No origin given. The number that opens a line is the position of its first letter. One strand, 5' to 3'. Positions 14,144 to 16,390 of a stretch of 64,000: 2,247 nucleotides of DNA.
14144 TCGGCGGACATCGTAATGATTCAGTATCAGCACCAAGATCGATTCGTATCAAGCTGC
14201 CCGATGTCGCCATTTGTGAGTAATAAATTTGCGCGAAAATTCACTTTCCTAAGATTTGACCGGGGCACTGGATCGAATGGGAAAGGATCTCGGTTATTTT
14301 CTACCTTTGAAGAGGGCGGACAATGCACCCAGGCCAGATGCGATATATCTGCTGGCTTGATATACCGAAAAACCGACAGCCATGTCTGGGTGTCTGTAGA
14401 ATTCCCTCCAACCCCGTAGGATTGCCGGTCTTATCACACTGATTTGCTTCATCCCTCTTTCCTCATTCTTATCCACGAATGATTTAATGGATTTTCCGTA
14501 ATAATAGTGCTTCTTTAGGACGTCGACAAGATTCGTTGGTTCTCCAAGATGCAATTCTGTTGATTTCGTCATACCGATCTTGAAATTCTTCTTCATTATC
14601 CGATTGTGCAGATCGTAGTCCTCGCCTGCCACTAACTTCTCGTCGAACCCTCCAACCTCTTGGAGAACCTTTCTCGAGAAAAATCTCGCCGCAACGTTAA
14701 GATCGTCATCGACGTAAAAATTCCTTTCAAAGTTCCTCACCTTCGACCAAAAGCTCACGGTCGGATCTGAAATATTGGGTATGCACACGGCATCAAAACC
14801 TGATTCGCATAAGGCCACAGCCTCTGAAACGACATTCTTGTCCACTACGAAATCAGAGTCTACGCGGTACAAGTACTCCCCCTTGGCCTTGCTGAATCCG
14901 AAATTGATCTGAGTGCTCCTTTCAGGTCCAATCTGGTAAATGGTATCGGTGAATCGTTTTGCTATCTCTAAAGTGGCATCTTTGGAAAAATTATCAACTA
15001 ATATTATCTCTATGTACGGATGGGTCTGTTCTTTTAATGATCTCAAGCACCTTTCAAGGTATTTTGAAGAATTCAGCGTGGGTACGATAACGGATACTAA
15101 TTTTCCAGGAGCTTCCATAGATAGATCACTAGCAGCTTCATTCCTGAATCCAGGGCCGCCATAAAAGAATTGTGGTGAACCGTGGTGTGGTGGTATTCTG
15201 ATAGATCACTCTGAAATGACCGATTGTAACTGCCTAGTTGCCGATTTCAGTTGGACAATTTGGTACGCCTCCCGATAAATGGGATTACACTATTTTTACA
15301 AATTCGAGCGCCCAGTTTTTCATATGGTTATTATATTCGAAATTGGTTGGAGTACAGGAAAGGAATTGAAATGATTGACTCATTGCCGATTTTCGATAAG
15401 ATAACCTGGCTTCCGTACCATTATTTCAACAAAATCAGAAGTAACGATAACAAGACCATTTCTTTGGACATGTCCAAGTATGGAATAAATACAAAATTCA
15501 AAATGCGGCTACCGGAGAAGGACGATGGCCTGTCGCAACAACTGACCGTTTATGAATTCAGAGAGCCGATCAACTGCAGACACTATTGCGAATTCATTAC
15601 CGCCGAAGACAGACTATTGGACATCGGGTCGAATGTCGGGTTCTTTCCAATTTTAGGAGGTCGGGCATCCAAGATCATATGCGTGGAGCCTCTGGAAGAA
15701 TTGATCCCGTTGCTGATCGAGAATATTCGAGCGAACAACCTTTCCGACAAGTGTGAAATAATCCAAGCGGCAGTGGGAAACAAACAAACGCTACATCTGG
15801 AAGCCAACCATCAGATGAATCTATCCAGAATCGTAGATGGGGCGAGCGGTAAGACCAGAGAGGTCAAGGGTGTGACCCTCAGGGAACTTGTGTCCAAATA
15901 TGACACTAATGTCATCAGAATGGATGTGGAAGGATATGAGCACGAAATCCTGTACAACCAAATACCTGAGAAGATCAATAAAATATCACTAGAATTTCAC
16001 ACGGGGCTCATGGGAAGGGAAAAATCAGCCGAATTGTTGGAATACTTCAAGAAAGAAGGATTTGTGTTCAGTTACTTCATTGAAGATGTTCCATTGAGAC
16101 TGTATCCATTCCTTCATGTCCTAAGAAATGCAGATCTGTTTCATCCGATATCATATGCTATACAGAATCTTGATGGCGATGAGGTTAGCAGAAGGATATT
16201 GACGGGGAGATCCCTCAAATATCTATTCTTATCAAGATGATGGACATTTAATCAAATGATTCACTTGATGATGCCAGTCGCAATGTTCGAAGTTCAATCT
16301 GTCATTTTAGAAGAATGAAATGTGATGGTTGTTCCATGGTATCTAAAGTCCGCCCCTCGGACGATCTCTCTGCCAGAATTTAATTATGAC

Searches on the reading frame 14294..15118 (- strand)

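Call 70: search_protein_families(library=pfam, proteins=[window:14294-15118:-], max_evalue=0.00001)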
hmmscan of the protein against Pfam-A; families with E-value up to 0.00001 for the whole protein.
window:14294-15118:- (274 aa): 4 families
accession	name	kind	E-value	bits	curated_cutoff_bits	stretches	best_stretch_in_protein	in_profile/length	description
PF00535.33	Glycos_transf_2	-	5.9e-26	91.8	23.3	1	9-119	1-119/168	Glycosyl transferase family 2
PF13641.12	Glyco_tranf_2_3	-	1.7e-14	54.9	27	1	8-187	3-207/230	Glycosyltransferase like family 2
PF10111.15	Glyco_tranf_2_2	-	2.9e-11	43.8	27.3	0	9-93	1-95/276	Glycosyltransferase like family 2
PF13632.12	Glyco_trans_2_3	-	8.8e-10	39.2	27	1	86-212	5-144/198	Glycosyl transferase family group 2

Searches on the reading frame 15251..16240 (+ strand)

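Call 70: search_protein_families(library=pfam, proteins=[window:15251-16240:+], max_evalue=0.00001)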
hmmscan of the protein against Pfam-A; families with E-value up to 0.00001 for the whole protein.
window:15251-16240:+ (329 aa): 1 family
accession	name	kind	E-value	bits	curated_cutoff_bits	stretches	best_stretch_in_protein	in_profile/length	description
PF05050.19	Methyltransf_21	-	6.4e-10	39.9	22.7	1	124-273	1-173/173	Methyltransferase FkbM domain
